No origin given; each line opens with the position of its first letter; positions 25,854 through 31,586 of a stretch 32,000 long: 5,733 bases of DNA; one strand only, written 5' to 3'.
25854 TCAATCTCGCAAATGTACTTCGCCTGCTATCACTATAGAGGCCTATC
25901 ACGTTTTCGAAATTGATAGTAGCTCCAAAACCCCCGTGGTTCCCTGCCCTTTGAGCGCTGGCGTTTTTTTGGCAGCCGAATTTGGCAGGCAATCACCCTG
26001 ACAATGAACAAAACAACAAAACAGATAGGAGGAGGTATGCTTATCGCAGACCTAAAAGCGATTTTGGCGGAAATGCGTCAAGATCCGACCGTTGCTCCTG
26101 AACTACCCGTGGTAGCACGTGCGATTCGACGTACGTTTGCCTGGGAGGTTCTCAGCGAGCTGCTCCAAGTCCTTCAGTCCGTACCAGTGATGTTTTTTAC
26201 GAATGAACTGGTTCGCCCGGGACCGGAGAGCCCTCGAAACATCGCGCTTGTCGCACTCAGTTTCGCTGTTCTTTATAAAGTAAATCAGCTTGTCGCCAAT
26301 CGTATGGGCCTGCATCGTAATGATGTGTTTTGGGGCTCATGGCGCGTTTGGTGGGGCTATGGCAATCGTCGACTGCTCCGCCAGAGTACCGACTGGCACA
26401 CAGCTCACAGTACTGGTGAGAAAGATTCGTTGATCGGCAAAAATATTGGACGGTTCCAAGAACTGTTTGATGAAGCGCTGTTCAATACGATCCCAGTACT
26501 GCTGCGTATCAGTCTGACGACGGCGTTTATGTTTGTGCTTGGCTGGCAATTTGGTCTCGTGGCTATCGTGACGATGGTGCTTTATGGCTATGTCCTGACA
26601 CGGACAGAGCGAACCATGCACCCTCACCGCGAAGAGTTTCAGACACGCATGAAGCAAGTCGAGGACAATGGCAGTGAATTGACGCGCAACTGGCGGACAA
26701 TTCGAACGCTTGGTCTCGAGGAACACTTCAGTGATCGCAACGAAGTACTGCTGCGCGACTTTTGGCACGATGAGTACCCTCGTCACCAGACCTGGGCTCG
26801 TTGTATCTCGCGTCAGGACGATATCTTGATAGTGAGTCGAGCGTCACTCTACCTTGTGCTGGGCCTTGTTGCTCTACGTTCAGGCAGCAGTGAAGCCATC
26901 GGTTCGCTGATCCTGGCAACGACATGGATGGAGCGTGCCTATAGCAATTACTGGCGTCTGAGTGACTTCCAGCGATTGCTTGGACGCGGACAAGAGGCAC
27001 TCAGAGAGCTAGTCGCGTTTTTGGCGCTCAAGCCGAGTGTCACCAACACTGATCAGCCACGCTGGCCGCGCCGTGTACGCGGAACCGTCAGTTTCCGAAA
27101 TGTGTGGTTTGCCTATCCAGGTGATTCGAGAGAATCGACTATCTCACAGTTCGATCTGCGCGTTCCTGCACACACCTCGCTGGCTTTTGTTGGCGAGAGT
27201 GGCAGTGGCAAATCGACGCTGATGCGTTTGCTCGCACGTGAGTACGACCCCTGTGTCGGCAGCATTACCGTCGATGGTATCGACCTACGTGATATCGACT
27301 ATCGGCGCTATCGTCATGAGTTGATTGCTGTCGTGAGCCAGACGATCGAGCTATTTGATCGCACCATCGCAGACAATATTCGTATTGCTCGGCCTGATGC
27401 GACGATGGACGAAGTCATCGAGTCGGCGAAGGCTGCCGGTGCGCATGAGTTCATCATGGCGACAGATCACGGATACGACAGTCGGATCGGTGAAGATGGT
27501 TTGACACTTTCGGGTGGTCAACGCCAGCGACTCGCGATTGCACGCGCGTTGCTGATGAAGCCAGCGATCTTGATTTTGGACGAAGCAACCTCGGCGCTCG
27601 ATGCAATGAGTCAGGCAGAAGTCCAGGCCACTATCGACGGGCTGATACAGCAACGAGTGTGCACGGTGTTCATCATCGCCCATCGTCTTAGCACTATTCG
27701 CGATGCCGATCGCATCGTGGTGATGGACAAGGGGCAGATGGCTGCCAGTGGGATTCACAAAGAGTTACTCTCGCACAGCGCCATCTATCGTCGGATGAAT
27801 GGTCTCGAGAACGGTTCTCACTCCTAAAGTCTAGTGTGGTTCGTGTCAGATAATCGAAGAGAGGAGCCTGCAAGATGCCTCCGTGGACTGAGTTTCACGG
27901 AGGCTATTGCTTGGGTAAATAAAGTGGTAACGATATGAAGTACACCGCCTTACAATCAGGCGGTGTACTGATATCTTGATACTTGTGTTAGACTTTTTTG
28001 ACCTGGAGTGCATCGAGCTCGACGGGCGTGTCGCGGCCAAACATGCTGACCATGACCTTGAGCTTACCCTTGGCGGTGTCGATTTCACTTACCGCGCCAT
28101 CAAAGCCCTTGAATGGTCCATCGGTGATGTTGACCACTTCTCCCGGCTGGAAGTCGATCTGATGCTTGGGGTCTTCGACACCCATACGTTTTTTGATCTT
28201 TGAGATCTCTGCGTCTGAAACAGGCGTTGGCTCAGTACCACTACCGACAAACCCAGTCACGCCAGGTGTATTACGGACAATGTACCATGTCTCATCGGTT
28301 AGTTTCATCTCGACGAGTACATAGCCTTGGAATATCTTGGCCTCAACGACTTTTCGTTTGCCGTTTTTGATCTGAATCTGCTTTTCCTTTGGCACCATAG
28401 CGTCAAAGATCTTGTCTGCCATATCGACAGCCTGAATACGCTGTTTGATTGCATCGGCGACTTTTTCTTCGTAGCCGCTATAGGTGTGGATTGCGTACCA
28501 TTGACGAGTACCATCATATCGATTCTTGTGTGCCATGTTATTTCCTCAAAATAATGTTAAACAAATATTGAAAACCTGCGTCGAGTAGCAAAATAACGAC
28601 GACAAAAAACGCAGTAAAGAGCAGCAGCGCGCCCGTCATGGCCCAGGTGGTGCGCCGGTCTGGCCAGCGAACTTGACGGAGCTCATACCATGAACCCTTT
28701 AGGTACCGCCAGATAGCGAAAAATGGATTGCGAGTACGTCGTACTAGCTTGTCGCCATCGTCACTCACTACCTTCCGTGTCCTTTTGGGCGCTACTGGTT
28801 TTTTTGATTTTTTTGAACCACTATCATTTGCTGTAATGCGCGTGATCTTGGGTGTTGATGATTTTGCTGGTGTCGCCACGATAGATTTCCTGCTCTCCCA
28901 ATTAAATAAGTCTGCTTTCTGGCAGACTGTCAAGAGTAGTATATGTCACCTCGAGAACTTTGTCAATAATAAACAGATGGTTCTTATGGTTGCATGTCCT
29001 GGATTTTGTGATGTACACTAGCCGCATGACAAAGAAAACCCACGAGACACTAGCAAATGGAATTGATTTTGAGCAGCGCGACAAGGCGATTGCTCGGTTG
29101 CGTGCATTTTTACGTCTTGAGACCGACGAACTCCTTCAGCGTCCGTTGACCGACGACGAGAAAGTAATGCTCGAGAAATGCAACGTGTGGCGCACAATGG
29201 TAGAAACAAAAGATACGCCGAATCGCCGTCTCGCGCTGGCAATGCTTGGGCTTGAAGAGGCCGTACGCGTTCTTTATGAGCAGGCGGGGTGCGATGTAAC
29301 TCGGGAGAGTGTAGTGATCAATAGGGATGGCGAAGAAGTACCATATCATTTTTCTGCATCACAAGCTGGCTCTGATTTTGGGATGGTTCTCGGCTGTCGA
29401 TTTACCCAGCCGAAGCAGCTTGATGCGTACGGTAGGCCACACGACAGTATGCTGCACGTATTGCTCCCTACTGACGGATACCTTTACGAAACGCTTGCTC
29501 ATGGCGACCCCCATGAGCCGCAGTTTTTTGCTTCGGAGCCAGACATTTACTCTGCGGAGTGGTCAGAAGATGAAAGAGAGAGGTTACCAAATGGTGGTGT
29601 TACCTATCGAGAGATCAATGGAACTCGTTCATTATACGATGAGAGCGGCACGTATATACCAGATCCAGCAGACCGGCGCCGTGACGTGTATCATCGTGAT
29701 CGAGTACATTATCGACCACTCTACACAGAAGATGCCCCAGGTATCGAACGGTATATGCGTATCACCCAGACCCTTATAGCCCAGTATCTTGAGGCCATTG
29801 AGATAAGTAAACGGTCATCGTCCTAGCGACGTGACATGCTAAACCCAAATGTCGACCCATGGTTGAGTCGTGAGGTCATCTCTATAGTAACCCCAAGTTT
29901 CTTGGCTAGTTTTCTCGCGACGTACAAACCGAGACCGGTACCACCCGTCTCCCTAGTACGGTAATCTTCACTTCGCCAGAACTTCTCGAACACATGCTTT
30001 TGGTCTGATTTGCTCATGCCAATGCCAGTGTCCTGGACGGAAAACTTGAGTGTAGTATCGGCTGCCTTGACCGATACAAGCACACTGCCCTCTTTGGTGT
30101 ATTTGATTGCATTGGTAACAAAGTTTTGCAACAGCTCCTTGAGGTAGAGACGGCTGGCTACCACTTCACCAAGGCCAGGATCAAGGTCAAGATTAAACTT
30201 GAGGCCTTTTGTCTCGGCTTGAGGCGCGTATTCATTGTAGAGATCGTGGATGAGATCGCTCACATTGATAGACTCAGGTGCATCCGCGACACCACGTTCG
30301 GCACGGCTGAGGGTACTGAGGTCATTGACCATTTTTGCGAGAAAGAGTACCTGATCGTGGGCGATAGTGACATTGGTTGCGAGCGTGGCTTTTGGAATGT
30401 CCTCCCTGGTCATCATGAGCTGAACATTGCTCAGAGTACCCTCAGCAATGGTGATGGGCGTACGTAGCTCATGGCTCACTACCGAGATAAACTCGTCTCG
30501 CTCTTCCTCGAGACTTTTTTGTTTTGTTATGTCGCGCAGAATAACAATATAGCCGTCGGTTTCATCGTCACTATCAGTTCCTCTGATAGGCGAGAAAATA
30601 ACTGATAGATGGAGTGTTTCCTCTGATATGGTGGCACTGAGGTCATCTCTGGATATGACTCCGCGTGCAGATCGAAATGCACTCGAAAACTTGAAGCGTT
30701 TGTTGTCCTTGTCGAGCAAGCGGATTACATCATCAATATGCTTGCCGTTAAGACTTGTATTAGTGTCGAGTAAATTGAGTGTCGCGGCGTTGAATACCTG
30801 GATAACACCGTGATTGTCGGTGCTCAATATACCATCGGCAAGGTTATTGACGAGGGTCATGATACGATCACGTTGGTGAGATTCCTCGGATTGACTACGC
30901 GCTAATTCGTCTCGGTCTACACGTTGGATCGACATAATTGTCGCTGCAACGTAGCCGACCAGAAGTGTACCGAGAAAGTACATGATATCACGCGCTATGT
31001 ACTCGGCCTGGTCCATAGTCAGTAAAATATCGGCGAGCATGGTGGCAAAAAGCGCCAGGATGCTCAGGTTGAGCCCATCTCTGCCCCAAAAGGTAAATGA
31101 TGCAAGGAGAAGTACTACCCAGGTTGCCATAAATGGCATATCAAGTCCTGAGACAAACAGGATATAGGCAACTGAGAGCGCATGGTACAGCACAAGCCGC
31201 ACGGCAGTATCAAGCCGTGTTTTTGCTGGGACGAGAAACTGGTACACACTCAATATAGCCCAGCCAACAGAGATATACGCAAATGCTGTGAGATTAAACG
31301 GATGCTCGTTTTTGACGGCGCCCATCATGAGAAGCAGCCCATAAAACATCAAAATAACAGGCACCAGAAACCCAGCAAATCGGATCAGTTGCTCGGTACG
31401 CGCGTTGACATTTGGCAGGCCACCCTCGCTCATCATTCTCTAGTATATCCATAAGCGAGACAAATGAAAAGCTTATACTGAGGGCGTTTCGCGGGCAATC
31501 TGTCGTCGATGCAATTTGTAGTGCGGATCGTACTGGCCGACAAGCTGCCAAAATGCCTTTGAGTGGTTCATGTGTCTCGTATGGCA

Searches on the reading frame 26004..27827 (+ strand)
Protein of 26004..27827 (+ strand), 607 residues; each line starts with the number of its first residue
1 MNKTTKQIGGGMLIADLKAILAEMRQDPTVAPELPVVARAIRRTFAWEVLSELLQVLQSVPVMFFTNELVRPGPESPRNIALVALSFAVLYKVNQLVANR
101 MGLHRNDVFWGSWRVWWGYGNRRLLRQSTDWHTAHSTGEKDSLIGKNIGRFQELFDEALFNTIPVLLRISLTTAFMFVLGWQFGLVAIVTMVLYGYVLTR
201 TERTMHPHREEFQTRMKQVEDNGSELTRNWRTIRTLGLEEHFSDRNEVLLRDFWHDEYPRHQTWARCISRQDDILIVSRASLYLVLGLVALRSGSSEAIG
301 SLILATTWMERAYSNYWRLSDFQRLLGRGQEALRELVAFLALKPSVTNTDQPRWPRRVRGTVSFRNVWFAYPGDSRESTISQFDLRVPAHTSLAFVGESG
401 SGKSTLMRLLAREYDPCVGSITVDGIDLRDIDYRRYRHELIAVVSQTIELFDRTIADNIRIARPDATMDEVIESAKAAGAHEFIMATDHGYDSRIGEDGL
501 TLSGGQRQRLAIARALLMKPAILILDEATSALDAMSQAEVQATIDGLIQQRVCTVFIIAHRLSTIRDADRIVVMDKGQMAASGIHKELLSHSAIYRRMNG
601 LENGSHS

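Call 65: search_protein_families(library=pfam, proteins=[window:26004-27827:+], max_evalue=0.001)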
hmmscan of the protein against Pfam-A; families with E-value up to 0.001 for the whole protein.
window:26004-27827:+ (607 aa): 5 families
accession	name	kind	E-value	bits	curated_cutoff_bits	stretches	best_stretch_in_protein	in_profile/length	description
PF00005.33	ABC_tran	-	3e-30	106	25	1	382-530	3-137/137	ABC transporter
PF00664.28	ABC_membrane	-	7.8e-14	52.4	28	1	122-255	82-215/274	ABC transporter transmembrane region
PF02463.25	SMC_N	-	1.5e-06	28.2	40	1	201-576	86-213/220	RecF/RecN/SMC N terminal domain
PF13191.12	AAA_16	-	3.3e-05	24.9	32.6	1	394-553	28-165/167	AAA ATPase domain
PF13401.12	AAA_22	-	7.8e-05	23.4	27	1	392-432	7-33/130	AAA domain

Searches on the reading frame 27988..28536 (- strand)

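Call 65: search_protein_families(library=pfam, proteins=[window:27988-28536:-], max_evalue=0.001)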
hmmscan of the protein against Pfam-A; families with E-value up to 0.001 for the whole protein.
window:27988-28536:- (182 aa): 2 families
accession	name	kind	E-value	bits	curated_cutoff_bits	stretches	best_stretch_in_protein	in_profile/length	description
PF02357.24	NusG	-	1.1e-30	106.4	22.2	1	12-114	2-92/93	Transcription termination factor nusG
PF00467.35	KOW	-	0.00017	21.8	22.3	1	131-159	1-29/32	KOW motif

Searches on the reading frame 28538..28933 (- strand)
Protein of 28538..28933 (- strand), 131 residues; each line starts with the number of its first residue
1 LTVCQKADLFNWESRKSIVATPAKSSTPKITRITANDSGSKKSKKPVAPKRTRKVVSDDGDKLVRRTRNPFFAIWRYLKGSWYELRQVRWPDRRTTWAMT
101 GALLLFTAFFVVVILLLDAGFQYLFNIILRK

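Call 65: search_protein_families(library=pfam, proteins=[window:28538-28933:-], max_evalue=0.001)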
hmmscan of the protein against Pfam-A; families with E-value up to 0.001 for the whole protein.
window:28538-28933:- (131 aa): 1 family
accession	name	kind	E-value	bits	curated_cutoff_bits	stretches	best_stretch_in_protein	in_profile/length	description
PF00584.25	SecE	-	3.1e-14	53.1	22.7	1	75-129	1-55/55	SecE/Sec61-gamma subunits of protein translocation complex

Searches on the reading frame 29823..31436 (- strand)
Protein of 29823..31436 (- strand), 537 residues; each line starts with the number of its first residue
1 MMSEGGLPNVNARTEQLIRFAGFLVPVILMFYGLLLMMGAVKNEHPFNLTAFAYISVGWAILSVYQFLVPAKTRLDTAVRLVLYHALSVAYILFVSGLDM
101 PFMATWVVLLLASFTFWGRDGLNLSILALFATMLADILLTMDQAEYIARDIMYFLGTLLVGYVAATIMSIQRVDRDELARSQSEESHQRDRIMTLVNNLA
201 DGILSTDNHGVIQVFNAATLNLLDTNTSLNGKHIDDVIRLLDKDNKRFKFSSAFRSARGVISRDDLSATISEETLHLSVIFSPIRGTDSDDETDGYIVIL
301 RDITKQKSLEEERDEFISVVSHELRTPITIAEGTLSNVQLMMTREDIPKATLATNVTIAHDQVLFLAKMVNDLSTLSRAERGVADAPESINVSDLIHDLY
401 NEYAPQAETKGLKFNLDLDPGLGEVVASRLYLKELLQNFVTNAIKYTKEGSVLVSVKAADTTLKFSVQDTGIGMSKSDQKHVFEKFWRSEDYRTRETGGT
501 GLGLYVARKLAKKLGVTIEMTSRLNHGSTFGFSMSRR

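Call 66: search_protein_families(library=pfam, proteins=[window:29823-31436:-], max_evalue=0.001)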
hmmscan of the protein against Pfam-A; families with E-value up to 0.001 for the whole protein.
window:29823-31436:- (537 aa): 5 families
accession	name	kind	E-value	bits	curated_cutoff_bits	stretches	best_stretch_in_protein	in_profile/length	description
PF02518.31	HATPase_c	-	3.9e-26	92.1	26.4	1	431-533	5-106/111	Histidine kinase-, DNA gyrase B-, and HSP90-like ATPase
PF00512.31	HisKA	-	4.5e-08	33.5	26.9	1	313-382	2-66/66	His Kinase A (phospho-acceptor) domain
PF13426.13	PAS_9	-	1.6e-06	28.7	27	1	201-305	2-103/103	PAS domain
PF13581.12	HATPase_c_2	-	1.2e-05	25.7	27.4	1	429-515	33-113/127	Histidine kinase-like ATPase domain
PF13589.12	HATPase_c_3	-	0.00014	22.3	25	1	437-508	8-81/137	Histidine kinase-, DNA gyrase B-, and HSP90-like ATPase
